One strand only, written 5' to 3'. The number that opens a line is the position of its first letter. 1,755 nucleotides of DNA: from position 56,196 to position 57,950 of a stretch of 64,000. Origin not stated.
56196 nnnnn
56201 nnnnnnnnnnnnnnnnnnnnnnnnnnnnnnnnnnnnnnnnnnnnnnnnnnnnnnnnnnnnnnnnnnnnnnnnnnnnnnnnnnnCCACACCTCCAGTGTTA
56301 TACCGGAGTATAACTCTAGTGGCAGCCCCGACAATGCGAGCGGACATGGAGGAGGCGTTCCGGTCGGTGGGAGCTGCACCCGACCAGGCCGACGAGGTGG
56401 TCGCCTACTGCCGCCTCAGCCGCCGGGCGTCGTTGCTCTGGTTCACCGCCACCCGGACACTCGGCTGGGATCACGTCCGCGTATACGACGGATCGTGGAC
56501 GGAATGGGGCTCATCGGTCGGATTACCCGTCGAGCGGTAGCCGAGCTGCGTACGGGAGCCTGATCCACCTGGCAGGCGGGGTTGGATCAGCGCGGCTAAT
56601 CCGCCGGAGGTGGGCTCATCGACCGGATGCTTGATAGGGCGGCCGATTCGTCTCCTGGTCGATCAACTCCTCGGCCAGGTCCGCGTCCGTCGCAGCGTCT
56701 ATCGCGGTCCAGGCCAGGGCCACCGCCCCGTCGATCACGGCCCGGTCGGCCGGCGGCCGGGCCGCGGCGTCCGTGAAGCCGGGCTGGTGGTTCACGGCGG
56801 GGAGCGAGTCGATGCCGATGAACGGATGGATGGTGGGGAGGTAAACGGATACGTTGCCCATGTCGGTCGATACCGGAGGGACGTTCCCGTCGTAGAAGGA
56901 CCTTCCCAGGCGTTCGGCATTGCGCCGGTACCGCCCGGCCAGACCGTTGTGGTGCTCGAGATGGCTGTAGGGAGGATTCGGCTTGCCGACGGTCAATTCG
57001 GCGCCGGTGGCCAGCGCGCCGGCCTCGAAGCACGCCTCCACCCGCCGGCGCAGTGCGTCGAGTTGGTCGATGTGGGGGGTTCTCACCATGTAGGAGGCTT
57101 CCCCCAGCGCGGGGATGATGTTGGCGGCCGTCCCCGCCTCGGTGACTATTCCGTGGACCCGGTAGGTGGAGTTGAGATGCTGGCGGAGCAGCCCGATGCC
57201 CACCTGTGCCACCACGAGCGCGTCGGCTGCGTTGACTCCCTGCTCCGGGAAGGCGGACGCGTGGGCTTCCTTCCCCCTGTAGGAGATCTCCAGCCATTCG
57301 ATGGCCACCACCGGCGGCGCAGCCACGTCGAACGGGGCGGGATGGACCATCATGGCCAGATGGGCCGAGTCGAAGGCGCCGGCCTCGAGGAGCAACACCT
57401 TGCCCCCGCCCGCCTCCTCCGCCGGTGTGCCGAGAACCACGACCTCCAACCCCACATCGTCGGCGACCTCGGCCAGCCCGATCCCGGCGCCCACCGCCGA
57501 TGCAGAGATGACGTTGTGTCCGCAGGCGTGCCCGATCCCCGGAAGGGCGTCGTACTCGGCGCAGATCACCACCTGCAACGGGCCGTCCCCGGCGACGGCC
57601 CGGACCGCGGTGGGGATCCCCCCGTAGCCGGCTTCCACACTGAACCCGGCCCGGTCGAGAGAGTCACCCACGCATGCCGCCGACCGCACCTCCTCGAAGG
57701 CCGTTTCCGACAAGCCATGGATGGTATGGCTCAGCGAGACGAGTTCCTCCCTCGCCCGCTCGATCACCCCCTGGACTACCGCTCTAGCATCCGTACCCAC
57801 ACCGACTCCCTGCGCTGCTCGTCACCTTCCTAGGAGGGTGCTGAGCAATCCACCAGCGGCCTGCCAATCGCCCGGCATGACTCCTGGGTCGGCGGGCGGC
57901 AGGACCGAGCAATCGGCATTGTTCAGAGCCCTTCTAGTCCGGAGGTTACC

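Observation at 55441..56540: mazEF cassette bracketed by approximately 190-bp direct repeats that duplicate the 3' end of the rhodanese gene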

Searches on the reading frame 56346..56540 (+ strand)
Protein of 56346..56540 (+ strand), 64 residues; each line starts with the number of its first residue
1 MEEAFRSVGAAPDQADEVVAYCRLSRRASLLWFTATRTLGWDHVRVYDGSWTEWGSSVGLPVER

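Call 32: find_homologous_proteins(query=window:56346-56540:+, max_evalue=1e-15)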
Query window:56346-56540:+ (64 aa): 15 proteins with E <= 1e-15 among 49 candidates.
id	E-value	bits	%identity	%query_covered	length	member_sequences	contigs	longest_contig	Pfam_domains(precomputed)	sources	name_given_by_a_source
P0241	4.6e-34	133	94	100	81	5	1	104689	PF00581.26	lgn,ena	-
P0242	1.1e-32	128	92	100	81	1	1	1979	PF00581.26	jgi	jgi:thiosulfate/3-mercaptopyruvate sulfurtransferase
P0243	1.9e-31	125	86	100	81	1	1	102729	PF00581.26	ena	-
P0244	2.4e-28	115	83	83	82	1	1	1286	PF00581.26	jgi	jgi:thiosulfate/3-mercaptopyruvate sulfurtransferase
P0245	1.2e-27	113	82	94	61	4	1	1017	PF00581.26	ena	-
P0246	1.6e-27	112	83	98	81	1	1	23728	PF00581.26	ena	-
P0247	4.0e-25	105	72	100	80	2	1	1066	PF00581.26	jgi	jgi:thiosulfate/3-mercaptopyruvate sulfurtransferase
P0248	4.4e-24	101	70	100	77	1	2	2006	PF00581.26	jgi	jgi:thiosulfate/3-mercaptopyruvate sulfurtransferase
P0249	1.3e-18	84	63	94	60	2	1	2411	PF00581.26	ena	-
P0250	2.3e-18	83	65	94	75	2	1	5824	PF00581.26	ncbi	ncbi:MAG: sulfurtransferase, partial [Acidimicrobiia bacterium]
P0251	7.6e-17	78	64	88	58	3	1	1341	PF00581.26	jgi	-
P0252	1.7e-16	77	59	100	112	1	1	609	PF00581.26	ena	-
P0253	1.8e-16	77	58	97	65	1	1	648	PF00581.26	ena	-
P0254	2.1e-16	77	59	98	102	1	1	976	PF00581.26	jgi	jgi:thiosulfate/3-mercaptopyruvate sulfurtransferase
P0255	6.9e-16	75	74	73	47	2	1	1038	PF00581.26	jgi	jgi:thiosulfate/3-mercaptopyruvate sulfurtransferase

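Call 33: find_encoding_contigs(protein=P0241, flank=8000, max_places=4)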
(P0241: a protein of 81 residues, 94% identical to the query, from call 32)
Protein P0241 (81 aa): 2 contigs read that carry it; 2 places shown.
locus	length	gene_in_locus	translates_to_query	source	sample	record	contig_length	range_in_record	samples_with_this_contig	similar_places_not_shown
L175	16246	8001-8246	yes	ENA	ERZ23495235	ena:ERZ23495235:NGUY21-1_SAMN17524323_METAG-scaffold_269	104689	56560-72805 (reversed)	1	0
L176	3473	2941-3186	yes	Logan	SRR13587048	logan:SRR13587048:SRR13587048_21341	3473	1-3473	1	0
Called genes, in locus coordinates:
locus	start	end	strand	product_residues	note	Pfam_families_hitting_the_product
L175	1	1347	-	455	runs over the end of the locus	PF00202:Aminotran_3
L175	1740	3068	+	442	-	PF07690:MFS_1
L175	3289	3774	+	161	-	-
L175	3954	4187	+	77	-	-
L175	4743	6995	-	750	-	PF01315:Ald_Xan_dh_C, PF02738:MoCoBD_1, PF20256:MoCoBD_2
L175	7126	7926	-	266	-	PF02779:Transket_pyr, PF02780:Transketolase_C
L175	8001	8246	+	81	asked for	PF00581:Rhodanese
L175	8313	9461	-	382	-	PF01546:Peptidase_M20 (weak), PF07687:M20_dimer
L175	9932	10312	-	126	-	PF02502:LacAB_rpiB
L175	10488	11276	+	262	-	-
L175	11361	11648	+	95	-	PF01106:NifU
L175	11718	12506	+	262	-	PF03308:MeaB, PF01656:CbiA (weak)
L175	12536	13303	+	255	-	PF00378:ECH_1, PF16113:ECH_2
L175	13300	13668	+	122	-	-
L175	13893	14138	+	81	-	PF13711:DUF4160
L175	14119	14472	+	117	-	PF10387:DUF2442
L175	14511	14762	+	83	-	PF10049:DUF2283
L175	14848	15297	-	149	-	PF10604:Polyketide_cyc2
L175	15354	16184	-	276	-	PF09254:FokI_cleav_dom (weak)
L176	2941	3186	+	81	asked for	PF00581:Rhodanese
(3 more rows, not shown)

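Call 34: find_encoding_contigs(protein=P0243, flank=8000, max_places=4)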
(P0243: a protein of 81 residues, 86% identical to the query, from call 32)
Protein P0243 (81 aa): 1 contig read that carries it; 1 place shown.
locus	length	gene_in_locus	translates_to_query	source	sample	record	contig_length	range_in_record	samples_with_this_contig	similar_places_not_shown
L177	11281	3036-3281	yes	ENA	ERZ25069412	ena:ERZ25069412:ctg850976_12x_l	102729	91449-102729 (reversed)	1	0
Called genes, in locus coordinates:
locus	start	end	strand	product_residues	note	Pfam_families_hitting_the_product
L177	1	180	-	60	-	?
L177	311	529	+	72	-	PF02780:Transketolase_C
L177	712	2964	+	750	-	PF01315:Ald_Xan_dh_C, PF02738:MoCoBD_1, PF20256:MoCoBD_2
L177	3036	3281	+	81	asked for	PF00581:Rhodanese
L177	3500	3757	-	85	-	PF02452:PemK_toxin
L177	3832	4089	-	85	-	-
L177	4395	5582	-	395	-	PF01546:Peptidase_M20 (weak), PF07687:M20_dimer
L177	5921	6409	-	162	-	PF02502:LacAB_rpiB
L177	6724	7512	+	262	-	PF06790:UPF0259 (weak), PF25231:DUF7847 (weak), PF10110:GPDPase_memb (weak)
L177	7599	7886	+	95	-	PF01106:NifU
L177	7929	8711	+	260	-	PF03308:MeaB, PF02492:cobW (faint), PF01656:CbiA (weak)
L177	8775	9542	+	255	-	PF00378:ECH_1, PF16113:ECH_2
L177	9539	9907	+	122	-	-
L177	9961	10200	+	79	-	PF22513:FitA-like_RHH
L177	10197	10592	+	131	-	PF01850:PIN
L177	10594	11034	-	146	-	PF10604:Polyketide_cyc2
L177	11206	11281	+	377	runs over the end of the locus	PF00266:Aminotran_5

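Call 35: find_encoding_contigs(protein=P0246, flank=8000, max_places=4)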
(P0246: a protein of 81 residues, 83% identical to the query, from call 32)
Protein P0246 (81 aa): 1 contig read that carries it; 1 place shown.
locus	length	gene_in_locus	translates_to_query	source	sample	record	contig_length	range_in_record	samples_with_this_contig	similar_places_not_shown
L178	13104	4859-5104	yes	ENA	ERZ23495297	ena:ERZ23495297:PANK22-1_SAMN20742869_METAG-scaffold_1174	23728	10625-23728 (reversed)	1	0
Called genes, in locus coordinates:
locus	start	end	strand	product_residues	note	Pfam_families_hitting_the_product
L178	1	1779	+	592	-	?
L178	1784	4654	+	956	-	PF25059:FN3_DSCAM-DSCAML_C (faint), PF05345:He_PIG, PF00041:fn3, PF16656:Pur_ac_phosph_N (weak)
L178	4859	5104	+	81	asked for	PF00581:Rhodanese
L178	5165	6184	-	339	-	PF02126:PTE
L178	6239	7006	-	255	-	PF00106:adh_short, PF08659:KR, PF13561:adh_short_C2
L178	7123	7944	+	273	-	-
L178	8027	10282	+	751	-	PF13385:Laminin_G_3, PF20254:DMFA2_C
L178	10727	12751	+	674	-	PF02129:Peptidase_S15, PF00326:Peptidase_S9 (weak), PF08530:PepX_C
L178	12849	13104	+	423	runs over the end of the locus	PF00089:Trypsin (weak), PF13365:Trypsin_2, PF13180:PDZ_2 (weak)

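Call 55: find_encoding_contigs(protein=P0245, flank=5000, max_places=6)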
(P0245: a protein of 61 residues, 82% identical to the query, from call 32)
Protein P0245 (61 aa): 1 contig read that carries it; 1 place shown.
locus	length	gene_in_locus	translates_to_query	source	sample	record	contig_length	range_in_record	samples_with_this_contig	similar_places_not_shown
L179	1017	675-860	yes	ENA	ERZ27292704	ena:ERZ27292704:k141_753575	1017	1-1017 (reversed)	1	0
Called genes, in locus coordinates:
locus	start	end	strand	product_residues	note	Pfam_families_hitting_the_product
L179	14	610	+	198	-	PF00581:Rhodanese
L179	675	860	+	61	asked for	PF00581:Rhodanese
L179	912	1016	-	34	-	?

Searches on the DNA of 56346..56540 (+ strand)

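Call 57: search_dna_similar(query=L177:3282-4394:+, collection=plasmids, mode=distant, max_rows=10)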
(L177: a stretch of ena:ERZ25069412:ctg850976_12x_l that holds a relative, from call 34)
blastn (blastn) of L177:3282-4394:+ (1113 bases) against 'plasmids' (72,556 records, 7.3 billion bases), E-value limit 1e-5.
Records with a match: 150; places in all: 150; records where one place covers at least 80% of the query: 0.
Best place of each record, by identity: 60-80% 150.
By first word of the organism name: Salmonella 142; Citrobacter 2; Deinococcus 1; Methylobacterium 1; Limnohabitans 1; Pandoraea 1; Ralstonia 1; uncultured 1.
By predicted mobility (MOB-suite, as given by PLSDB): conjugative 135; mobilizable 10; non-mobilizable 5.
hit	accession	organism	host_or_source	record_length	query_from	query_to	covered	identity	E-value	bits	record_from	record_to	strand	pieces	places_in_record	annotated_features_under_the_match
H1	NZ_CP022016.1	Salmonella enterica subsp. enterica serovar India str. ...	-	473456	292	655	33%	66.4%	2e-16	96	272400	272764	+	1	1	type II toxin-antitoxin system PemK/MazF family toxin | antitoxin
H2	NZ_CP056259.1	Citrobacter freundii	culture,Wastewater influent sample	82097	321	661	31%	66.5%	8e-15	91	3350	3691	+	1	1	type II toxin-antitoxin system PemK/MazF family toxin | hypothetical protein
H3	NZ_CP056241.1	Citrobacter freundii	culture,Wastewater effluent sample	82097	321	661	31%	66.5%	8e-15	91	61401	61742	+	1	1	type II toxin-antitoxin system PemK/MazF family toxin | hypothetical protein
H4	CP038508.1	Salmonella enterica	liver and spleen of chicken (broiler)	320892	321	655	30%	67.1%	5e-17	98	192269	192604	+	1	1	type II toxin-antitoxin system PemK/MazF family toxin | antitoxin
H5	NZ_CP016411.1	Salmonella enterica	chicken breast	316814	321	655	30%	67.1%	5e-17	98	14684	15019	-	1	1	type II toxin-antitoxin system PemK/MazF family toxin | hypothetical protein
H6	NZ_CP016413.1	Salmonella enterica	clinical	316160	321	655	30%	67.1%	5e-17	98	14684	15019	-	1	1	type II toxin-antitoxin system PemK/MazF family toxin | hypothetical protein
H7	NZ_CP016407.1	Salmonella enterica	chicken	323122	321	655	30%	67.1%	5e-17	98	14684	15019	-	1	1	type II toxin-antitoxin system PemK/MazF family toxin | hypothetical protein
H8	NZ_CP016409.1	Salmonella enterica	comminuted chicken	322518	321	655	30%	67.1%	5e-17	98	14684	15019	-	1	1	type II toxin-antitoxin system PemK/MazF family toxin | hypothetical protein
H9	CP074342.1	Salmonella enterica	Homo sapiens,human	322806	321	655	30%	67.1%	5e-17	98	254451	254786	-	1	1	type II toxin-antitoxin system PemK/MazF family toxin | antitoxin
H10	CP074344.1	Salmonella enterica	Homo sapiens,human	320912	321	655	30%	67.1%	5e-17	98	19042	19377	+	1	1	type II toxin-antitoxin system PemK/MazF family toxin | antitoxin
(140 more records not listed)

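Call 58: search_dna_similar(query=L177:3282-4394:+, collection=phages, mode=distant, max_rows=10)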
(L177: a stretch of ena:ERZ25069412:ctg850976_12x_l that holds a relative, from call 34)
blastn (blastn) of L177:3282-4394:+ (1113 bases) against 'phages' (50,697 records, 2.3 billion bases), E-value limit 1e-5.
No match.

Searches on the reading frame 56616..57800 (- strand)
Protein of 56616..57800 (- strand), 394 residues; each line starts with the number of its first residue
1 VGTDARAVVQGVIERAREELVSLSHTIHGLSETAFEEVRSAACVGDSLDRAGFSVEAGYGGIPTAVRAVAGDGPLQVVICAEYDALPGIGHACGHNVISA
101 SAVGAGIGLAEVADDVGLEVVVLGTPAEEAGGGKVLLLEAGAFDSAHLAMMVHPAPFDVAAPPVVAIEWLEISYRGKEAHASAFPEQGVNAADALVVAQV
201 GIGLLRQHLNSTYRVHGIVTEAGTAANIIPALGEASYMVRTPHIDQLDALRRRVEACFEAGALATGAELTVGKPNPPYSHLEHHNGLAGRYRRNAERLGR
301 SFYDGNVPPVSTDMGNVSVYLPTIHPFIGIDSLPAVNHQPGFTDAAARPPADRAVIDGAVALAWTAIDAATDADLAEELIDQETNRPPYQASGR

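Call 5: search_protein_families(library=pfam, proteins=[window:56616-57800:-])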
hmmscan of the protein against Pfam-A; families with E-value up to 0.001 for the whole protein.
window:56616-57800:- (394 aa): 2 families
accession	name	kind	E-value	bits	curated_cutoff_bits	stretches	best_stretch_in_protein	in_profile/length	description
PF07687.19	M20_dimer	-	4.8e-08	33.4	21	1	169-261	8-102/107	Peptidase dimerisation domain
PF01546.33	Peptidase_M20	-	2.4e-06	28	24.6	1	84-340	7-186/206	Peptidase family M20/M25/M40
